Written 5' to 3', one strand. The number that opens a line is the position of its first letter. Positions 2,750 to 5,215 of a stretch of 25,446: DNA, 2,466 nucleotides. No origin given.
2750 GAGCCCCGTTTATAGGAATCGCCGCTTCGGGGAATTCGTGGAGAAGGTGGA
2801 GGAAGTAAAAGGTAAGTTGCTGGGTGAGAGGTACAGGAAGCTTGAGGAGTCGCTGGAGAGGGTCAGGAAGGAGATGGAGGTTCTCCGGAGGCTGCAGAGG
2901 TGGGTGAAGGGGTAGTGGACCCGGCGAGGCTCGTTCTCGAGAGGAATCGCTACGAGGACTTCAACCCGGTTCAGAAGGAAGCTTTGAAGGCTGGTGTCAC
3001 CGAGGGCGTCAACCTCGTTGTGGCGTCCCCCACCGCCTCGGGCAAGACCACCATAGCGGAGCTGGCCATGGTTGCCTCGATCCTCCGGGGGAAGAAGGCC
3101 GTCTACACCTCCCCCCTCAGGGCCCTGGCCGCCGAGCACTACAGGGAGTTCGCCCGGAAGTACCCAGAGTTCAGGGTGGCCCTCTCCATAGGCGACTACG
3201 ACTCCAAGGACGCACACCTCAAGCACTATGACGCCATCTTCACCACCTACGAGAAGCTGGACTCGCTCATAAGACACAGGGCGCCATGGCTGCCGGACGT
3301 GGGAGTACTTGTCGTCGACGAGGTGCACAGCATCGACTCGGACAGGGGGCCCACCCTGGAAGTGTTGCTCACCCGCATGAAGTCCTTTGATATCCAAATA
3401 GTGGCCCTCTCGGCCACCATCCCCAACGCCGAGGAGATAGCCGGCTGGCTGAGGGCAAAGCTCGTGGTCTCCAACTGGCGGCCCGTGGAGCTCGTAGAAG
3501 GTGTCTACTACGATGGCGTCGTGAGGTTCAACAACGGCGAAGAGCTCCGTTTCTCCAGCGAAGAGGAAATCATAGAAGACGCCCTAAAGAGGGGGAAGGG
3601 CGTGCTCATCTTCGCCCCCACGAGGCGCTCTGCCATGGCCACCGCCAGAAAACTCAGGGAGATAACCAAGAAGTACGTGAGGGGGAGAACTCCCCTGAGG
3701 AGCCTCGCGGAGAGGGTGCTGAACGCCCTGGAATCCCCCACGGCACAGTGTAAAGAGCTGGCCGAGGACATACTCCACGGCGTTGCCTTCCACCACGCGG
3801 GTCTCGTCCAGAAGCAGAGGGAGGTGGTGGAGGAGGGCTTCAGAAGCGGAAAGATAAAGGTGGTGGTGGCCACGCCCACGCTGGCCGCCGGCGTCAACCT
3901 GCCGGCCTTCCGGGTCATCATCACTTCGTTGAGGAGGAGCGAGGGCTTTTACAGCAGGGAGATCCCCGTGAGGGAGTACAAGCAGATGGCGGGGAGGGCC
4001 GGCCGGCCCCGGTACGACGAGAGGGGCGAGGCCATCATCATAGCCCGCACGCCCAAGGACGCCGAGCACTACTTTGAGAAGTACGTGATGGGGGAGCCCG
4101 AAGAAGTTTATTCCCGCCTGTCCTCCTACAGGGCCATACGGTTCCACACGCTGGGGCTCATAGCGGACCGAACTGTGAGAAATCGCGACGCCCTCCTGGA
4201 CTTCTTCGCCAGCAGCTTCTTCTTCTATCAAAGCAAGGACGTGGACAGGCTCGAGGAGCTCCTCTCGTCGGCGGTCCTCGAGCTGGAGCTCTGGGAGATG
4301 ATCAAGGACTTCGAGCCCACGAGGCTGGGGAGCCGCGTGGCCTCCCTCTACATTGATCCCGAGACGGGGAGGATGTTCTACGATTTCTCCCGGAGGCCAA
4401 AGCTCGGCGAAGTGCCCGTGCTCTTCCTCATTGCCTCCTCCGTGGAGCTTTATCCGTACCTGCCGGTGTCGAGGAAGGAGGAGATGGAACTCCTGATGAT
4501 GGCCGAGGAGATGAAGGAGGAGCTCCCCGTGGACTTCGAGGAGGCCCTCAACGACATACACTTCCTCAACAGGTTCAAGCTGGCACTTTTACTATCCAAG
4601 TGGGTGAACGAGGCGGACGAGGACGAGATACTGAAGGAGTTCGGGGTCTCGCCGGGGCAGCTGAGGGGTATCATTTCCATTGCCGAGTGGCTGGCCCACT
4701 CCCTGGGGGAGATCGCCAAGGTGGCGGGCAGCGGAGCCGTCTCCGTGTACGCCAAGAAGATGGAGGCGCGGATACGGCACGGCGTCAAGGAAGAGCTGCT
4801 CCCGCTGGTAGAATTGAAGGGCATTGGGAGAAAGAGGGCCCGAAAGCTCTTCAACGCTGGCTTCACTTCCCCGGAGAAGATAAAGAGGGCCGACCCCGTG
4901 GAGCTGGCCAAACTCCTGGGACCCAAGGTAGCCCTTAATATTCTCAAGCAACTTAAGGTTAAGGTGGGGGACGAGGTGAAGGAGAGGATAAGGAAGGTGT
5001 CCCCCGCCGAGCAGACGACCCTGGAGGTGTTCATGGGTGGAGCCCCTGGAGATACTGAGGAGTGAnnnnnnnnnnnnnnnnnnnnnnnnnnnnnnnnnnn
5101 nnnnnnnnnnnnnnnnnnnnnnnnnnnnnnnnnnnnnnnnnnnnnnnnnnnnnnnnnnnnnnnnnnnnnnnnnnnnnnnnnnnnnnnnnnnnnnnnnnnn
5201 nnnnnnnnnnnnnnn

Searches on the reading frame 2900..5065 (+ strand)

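Call 7: search_protein_families(library=pfam, proteins=[window:2900-5065:+], max_evalue=0.01)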
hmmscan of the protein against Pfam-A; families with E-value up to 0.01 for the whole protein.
window:2900-5065:+ (721 aa): 7 families
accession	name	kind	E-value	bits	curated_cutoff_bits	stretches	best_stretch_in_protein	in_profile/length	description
PF00270.35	DEAD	-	4.6e-35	121.3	26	1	22-179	1-166/167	DEAD/DEAH box helicase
PF21280.2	Helicase_dom4_arc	-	1.6e-26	93.1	27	1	507-628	3-125/125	Archaeal helicase, domain 4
PF00271.37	Helicase_C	-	5.5e-14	52.8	23.5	1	285-370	32-109/110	Helicase conserved C-terminal domain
PF14520.12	HHH_5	-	7.1e-11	42.9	27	1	636-686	4-56/57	Helix-hairpin-helix domain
PF04851.21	ResIII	-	7.5e-08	32.9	22.5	1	21-174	4-162/164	Type III restriction enzyme, res subunit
PF22527.2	DEXQc_Suv3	-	2.5e-07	30.8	27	1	42-184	19-145/154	DEXQ-box helicase domain of Suv3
PF11731.14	Cdd1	-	0.0047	17.5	25.5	0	631-673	3-45/86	Pathogenicity locus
